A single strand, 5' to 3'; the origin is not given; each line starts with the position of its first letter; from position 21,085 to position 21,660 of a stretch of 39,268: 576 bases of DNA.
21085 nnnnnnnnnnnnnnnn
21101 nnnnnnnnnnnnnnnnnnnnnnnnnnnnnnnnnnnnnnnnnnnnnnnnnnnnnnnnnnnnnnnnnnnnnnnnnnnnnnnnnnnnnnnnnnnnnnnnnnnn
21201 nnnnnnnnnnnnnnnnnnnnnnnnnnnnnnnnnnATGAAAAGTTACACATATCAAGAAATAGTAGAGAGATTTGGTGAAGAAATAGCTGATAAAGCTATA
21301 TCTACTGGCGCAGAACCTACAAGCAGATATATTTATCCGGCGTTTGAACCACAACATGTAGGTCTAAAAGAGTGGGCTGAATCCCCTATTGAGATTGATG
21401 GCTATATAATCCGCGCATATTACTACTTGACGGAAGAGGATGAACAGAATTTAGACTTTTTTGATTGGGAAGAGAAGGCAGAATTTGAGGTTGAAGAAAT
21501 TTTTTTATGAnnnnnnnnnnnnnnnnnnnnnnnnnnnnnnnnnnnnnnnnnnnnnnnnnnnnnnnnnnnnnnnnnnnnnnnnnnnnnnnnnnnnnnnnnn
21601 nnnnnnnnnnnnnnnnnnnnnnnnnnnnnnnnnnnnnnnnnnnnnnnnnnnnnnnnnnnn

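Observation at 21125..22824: Operator-flanked operon of small, very acidic proteins followed by a small HTH gene (Acr/Aca-like architecture)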

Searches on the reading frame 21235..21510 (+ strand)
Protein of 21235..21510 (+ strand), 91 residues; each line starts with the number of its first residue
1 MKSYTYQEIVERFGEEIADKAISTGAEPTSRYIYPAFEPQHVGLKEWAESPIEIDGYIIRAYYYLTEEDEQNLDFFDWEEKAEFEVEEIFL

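Call 6: search_protein_families(library=pfam, proteins=[window:21235-21510:+], max_evalue=1)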
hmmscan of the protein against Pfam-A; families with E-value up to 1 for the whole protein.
window:21235-21510:+ (91 aa): 0 families

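Call 7: search_protein_families(library=phrogs, proteins=[window:21235-21510:+], max_evalue=1)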
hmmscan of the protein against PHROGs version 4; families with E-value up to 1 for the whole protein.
window:21235-21510:+ (91 aa): 0 families

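Call 19: search_solved_structures(query=window:21235-21510:+, max_evalue=10)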
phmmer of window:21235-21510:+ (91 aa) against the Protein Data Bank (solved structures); distinct sequences matched with E-value up to 10: 3.
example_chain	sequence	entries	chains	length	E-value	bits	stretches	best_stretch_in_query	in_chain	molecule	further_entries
3fy4_A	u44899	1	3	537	0.28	14.8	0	14-57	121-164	6-4 photolyase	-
1s99_A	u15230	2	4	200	1.8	12.3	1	27-80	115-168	ykoF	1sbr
1s7h_A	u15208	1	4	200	1.8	12.3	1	27-80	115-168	ykoF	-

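Call 22: find_homologous_proteins(query=window:21235-21510:+)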
Query window:21235-21510:+ (91 aa): 23 proteins with E <= 0.001 among 24 candidates.
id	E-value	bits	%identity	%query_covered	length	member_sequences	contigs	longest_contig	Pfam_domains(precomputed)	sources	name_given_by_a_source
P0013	7.9e-51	188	98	99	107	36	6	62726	-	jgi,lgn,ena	jgi:hypothetical protein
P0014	1.3e-46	174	89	99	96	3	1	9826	-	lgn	-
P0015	5.3e-42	160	83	86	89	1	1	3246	-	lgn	-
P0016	7.1e-41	156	79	86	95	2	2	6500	-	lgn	-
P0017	8.9e-40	152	76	97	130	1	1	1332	-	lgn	-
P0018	7.6e-37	143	79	98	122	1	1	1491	-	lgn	-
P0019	1.2e-36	142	79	98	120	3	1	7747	-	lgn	-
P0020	2.8e-36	141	76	98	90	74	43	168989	-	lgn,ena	-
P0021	4.6e-36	141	75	85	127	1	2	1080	-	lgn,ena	-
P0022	7.5e-36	140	74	86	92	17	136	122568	-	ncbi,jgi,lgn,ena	jgi:hypothetical protein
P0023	1.0e-35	139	76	98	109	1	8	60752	-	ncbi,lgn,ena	-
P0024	3.5e-33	131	71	86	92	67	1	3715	-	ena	-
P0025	6.7e-29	118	79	84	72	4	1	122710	-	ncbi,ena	-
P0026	2.0e-27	113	96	62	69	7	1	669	-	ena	-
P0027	3.5e-27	112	62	100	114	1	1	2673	-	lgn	-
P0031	3.1e-22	96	61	86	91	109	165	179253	-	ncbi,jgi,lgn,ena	jgi:hypothetical protein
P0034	7.3e-14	70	52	82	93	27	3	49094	-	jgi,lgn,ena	-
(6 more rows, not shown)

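Call 50: predict_structure(alignment_id=A1)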
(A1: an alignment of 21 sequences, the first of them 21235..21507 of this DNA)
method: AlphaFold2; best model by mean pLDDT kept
length: 91 residues; sequences in the alignment: 21
mean_pLDDT: 91.2   pTM: 0.78
mean pLDDT of the five models: 91.2, 90.5, 89.8, 87.3, 86.5
residues with pLDDT >= 90: 69; 70-90: 20; 50-70: 2; < 50: 0
segments of 3 or more residues with pLDDT < 50: none
pLDDT, mean of each block of 10 residues (from residue 1): 87 94 93 87 93 93 94 91 91 59
secondary structure, 60 per line:
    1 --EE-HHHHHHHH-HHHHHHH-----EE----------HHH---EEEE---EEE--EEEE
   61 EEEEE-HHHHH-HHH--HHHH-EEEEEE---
elements in order: H6-13 H15-21 E45-48 E52-54 E57-65 H67-71 H78-81 E83-88

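Call 55: fold_search(model_id=the predicted structure, library=pdb)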
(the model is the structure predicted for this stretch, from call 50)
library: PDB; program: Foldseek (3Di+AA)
matches with E <= 10: 112; with E <= 0.001: 0
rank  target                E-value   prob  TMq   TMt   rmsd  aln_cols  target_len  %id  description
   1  3hdu_C                4.9e-01  0.16  0.31  0.21   9.8        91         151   14  CRYSTAL STRUCTURE OF A PUTATIVE THIOESTERASE (SYN_01977) FROM SYNTROPHUS ACIDITROPHICUS SB AT 2.50 A RESOLUTION (released 2009-06-02)
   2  3hdu_A                9.1e-01  0.13  0.31  0.21   9.7        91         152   14  CRYSTAL STRUCTURE OF A PUTATIVE THIOESTERASE (SYN_01977) FROM SYNTROPHUS ACIDITROPHICUS SB AT 2.50 A RESOLUTION (released 2009-06-02)
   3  3p9v_A                1.5e+00  0.08  0.26  0.16  12.1        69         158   13  High Resolution Crystal Structure of protein Maqu_3174 from Marinobacter aquaeolei, Northeast Structural Genomics Cons (released 2010-10-27)
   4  3hdu_B                1.8e+00  0.09  0.31  0.21   9.8        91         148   14  CRYSTAL STRUCTURE OF A PUTATIVE THIOESTERASE (SYN_01977) FROM SYNTROPHUS ACIDITROPHICUS SB AT 2.50 A RESOLUTION (released 2009-06-02)
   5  6exp_B                2.6e+00  0.07  0.31  0.29   8.2        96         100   10  Crystal structure of the SIRV3 AcrID1 (gp02) anti-CRISPR protein (released 2018-01-31)
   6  6vri_C                2.8e+00  0.15  0.33  0.34   3.4        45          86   20  Crystal Structure of the wtBlc-split Protein (released 2020-12-02)
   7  7xlj_B                2.8e+00  0.05  0.27  0.20   7.4        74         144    8  The crystal structure of ORE1(ANAC092) NAC domain (released 2023-03-29)
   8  7xlj_A                2.8e+00  0.03  0.21  0.15   8.3        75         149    7  The crystal structure of ORE1(ANAC092) NAC domain (released 2023-03-29)
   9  8hf0_A                2.9e+00  0.08  0.32  0.03  14.5        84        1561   12  DmDcr-2/R2D2/LoqsPD with 50bp-dsRNA in Dimer state (released 2023-09-06)
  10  5u35_B                3.1e+00  0.04  0.27  0.23   6.1        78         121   12  Crystal structure of a de novo designed protein with curved beta-sheet (released 2017-01-25)
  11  9bk6_A                3.5e+00  0.05  0.29  0.27   8.9        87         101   13  Structure of B10_CYTX binder-complex (released 2024-10-09)
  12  8aqh_B                3.8e+00  0.06  0.32  0.19   9.1        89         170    7  NanoLuc-Y94A luciferase mutant (released 2023-08-23)
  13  4rmm                  4.0e+00  0.02  0.25  0.19  13.9       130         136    8  Crystal Structure of the Q7NVP2_CHRVO protein from Chromobacterium violaceum. Northeast Structural Genomics Consortium T (released 2014-11-05)
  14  4ge1_A                4.3e+00  0.08  0.32  0.16   7.4        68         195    7  Structure of the tryptamine complex of the amine binding protein of Rhodnius prolixus (released 2013-01-02)
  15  5tph_B                4.3e+00  0.02  0.21  0.18   6.4        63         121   14  Crystal structure of a de novo designed protein homodimer with curved beta-sheet (released 2017-01-25)
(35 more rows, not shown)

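Call 56: fold_search(model_id=the predicted structure, library=viral)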
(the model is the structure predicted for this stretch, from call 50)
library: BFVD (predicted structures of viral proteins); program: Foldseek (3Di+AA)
matches with E <= 10: 415; with E <= 0.001: 0
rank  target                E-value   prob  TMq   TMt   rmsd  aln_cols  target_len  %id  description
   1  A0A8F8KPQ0            1.5e-01  0.47  0.37  0.32   7.5        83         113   17  Uncharacterized protein [Clandestinovirus]
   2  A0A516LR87            4.9e-01  0.08  0.27  0.04  14.8       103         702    9  (no name in the UniProt tables at hand)
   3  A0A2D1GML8            5.2e-01  0.06  0.21  0.15  15.6       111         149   10  (no name in the UniProt tables at hand)
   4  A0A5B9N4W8            6.3e-01  0.12  0.27  0.29   8.8        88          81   12  Uncharacterized protein [Aeromonas phage 4L372D]
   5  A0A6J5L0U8            7.5e-01  0.16  0.31  0.35  10.8        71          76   18  Uncharacterized protein [uncultured Caudovirales phage]
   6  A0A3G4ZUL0            7.5e-01  0.15  0.35  0.14   7.3        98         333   15  Uncharacterized protein [Edafosvirus sp.]
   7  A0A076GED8            8.5e-01  0.06  0.20  0.17  10.2        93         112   10  Uncharacterized protein [Pseudoalteromonas phage B8b]
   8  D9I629                9.1e-01  0.11  0.30  0.25   7.4        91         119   12  Uncharacterized protein [Acinetobacter phage 133]
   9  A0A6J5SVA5            1.0e+00  0.08  0.24  0.14   8.7        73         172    8  Uncharacterized protein [uncultured Caudovirales phage]
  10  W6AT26                1.1e+00  0.13  0.28  0.33   5.5        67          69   12  (no name in the UniProt tables at hand)
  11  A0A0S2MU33            1.1e+00  0.08  0.28  0.24  12.8        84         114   11  (no name in the UniProt tables at hand)
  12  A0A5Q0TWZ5            1.1e+00  0.05  0.25  0.16  13.5       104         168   10  Uncharacterized protein [uncultured virus]
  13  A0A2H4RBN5            1.1e+00  0.04  0.20  0.16   9.6        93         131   10  Uncharacterized protein [Sulfolobus ellipsoid virus 1]
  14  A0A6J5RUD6            1.2e+00  0.15  0.40  0.38   6.8       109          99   15  Uncharacterized protein [uncultured Caudovirales phage]
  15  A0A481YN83            1.2e+00  0.38  0.34  0.21   3.6        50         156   12  Uncharacterized protein [Pithovirus LCDPAC01]
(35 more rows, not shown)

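Call 58: search_protein_representatives(alignment_id=A1)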
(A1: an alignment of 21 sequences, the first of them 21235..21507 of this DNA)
Query: 21 sequences, 99 profile positions. Proteins with E-value up to 0.001 (for the whole library): 63; up to 1e-10: 32; up to 1e-30: 3. The best 63 are listed.
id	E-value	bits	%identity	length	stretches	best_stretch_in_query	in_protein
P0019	7.8e-44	163.8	-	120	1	6-96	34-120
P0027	6.0e-41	154.6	-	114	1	2-98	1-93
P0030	9.9e-34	131.4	-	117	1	16-98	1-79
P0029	1.7e-29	117.9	-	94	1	29-97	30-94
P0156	3.2e-27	110.5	-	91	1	7-96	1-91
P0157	8.2e-27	109.2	-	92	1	8-95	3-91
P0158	1.0e-25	105.8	-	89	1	7-94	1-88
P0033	2.3e-23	98.2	-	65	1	2-69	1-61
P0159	5.2e-23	97.0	-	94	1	7-94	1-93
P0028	1.8e-22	95.3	-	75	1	7-61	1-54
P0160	3.1e-20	88.1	-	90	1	7-95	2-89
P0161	3.7e-20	87.9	-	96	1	10-96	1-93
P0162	6.6e-20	87.1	-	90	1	7-93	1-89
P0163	9.7e-19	83.3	-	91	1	9-93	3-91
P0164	4.7e-18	81.1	-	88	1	7-94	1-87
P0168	3.1e-15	72.1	-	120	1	5-96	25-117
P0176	4.2e-12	62.0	-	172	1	7-87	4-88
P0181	5.9e-11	58.4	-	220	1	9-77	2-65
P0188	7.8e-08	48.4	-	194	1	9-94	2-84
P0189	8.0e-07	45.1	-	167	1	9-85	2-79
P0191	1.9e-06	43.9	-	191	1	18-96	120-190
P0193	2.6e-06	43.5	-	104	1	18-96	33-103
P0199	2.9e-05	40.1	-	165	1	19-96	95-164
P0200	5.8e-05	39.1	-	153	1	7-77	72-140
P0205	1.3e-04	38.0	-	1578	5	10-63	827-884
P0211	8.8e-04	35.3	-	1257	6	6-25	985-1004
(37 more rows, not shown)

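Call 59: search_protein_families(library=pfam, proteins=[P0176, P0181, P0188, P0189, P0191, P0199, P0200, P0168, P0193], max_evalue=0.01)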
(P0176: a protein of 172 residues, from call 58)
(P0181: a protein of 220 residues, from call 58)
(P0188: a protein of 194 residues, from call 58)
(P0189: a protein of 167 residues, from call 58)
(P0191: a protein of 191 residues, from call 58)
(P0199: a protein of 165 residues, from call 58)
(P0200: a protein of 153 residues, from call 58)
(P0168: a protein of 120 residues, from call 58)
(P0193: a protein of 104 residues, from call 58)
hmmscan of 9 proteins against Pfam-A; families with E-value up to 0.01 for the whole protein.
P0176 (172 aa): 0 families

P0181 (220 aa): 0 families

P0188 (194 aa): 0 families

P0189 (167 aa): 0 families

P0191 (191 aa): 0 families

P0199 (165 aa): 0 families

P0200 (153 aa): 0 families

P0168 (120 aa): 0 families

P0193 (104 aa): 0 families

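Call 61: search_protein_families(library=pfam, proteins=[P0205, P0211], max_evalue=0.001)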
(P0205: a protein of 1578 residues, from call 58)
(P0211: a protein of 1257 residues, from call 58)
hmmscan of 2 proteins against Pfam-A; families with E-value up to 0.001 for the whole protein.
P0205 (1578 aa): 5 families
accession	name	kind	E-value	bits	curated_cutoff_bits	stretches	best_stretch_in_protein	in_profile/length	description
PF13517.12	FG-GAP_3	-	5.3e-61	203.5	26.9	6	210-272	1-61/61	FG-GAP-like repeat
PF16640.11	Big_3_5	-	3.1e-28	98.6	35.5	2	828-917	2-80/88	Bacterial Ig-like domain (group 3)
PF01839.29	FG-GAP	-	3.2e-24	84.8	22.1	2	256-284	4-27/37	FG-GAP repeat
PF20107.4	DUF6497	-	1e-06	29.2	24.3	0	1149-1196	65-112/116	Family of unknown function (DUF6497)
PF11901.14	DM9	-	4.7e-06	27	26.2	0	785-818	50-83/115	DM9 repeat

P0211 (1257 aa): 17 families
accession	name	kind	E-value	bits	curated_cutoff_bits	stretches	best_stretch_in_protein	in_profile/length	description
PF13174.12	TPR_6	-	1.9e-28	97.5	26.3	0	498-525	3-30/33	Tetratricopeptide repeat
PF13181.12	TPR_8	-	1.1e-13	50.5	25.7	0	497-523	3-29/34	Tetratricopeptide repeat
PF00515.34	TPR_1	-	3.3e-13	49.3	27.8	0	667-694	1-28/34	Tetratricopeptide repeat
PF13432.12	TPR_16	-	9.5e-12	45.6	32.7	0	636-696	9-60/65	Tetratricopeptide repeat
PF13424.12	TPR_12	-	9.2e-11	42.2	30.1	0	495-566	3-73/77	Tetratricopeptide repeat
PF21041.3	XMAP215_CLASP_TOG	-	1.8e-07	31.6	27.1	0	560-652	22-123/230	XMAP215/Dis1/CLASP, TOG domain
PF07719.23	TPR_2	-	3.7e-07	30.2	27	0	498-523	4-29/34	Tetratricopeptide repeat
PF13428.12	TPR_14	-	6.5e-07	29.9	23.5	0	497-526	3-32/44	Tetratricopeptide repeat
PF01978.25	TrmB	-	7e-07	29.4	25.6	1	296-358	5-65/68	Sugar-specific transcriptional regulator TrmB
PF13191.12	AAA_16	-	1.5e-06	29.3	32.6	1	26-184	1-158/167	AAA ATPase domain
PF24033.1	DUF7342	-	3.2e-05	24.4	31.6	1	302-361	5-64/150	Family of unknown function (DUF7342)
PF13401.12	AAA_22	-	4.6e-05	24.2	27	0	50-172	5-98/130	AAA domain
PF03965.22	Penicillinase_R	-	0.00013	22.7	22.6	0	320-358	27-65/115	Penicillinase repressor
PF14516.12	AAA_35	-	0.00028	20.3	27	1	52-296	33-270/331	AAA-like domain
PF08100.18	Dimerisation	-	0.00055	20.1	25.6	0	310-359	32-85/93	O-methyltransferase dimerisation domain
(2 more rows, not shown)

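Call 62: find_encoding_contigs(protein=P0031, flank=5000, max_places=4)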
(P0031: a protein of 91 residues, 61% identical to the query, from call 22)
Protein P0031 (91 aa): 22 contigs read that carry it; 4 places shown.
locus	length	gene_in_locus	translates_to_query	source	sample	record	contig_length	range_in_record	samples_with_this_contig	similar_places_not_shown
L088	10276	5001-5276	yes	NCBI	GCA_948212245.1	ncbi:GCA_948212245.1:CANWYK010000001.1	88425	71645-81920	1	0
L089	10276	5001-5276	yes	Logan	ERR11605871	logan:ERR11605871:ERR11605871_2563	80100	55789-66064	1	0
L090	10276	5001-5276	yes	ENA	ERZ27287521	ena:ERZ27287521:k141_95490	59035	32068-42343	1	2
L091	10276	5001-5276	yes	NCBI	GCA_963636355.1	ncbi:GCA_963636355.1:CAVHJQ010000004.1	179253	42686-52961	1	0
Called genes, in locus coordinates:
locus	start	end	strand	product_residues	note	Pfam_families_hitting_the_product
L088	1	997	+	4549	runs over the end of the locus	-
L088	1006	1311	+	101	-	-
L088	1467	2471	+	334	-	-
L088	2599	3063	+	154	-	-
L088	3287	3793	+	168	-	-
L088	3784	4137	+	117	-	PF12728:HTH_17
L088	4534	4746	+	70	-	-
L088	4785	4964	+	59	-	-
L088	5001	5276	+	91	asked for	-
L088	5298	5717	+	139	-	-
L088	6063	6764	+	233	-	-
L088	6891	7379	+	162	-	-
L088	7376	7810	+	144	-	-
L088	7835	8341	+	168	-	PF25223:DUF7841 (faint)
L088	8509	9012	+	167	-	-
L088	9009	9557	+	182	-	PF00182:Glyco_hydro_19 (weak)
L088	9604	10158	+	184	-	-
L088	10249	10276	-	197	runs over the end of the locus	-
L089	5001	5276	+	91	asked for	-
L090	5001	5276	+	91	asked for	-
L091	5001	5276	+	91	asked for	-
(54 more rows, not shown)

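Call 63: find_encoding_contigs(protein=P0034, flank=5000, max_places=3)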
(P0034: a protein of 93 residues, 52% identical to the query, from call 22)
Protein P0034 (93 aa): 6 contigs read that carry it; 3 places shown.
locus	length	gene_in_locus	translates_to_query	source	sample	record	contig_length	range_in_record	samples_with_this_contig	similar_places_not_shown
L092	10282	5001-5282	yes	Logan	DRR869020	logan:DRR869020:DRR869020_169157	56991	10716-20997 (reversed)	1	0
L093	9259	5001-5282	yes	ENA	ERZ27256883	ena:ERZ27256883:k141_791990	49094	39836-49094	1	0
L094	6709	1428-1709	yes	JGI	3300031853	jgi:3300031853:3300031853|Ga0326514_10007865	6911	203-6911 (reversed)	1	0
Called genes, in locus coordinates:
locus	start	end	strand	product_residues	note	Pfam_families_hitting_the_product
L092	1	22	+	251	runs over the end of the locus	-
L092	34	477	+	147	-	-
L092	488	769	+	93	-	-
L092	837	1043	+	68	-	-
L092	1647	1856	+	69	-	-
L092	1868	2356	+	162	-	-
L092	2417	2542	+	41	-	-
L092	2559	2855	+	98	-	-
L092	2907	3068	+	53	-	-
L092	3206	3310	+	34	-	-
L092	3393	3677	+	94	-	-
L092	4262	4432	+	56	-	-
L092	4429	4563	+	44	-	-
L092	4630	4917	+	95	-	-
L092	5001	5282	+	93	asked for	-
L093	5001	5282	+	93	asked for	-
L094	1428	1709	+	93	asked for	-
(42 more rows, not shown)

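Call 64: search_protein_families(library=ncbifam, proteins=[window:21235-21510:+], max_evalue=1)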
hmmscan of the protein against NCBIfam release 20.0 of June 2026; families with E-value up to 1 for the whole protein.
window:21235-21510:+ (91 aa): 0 families
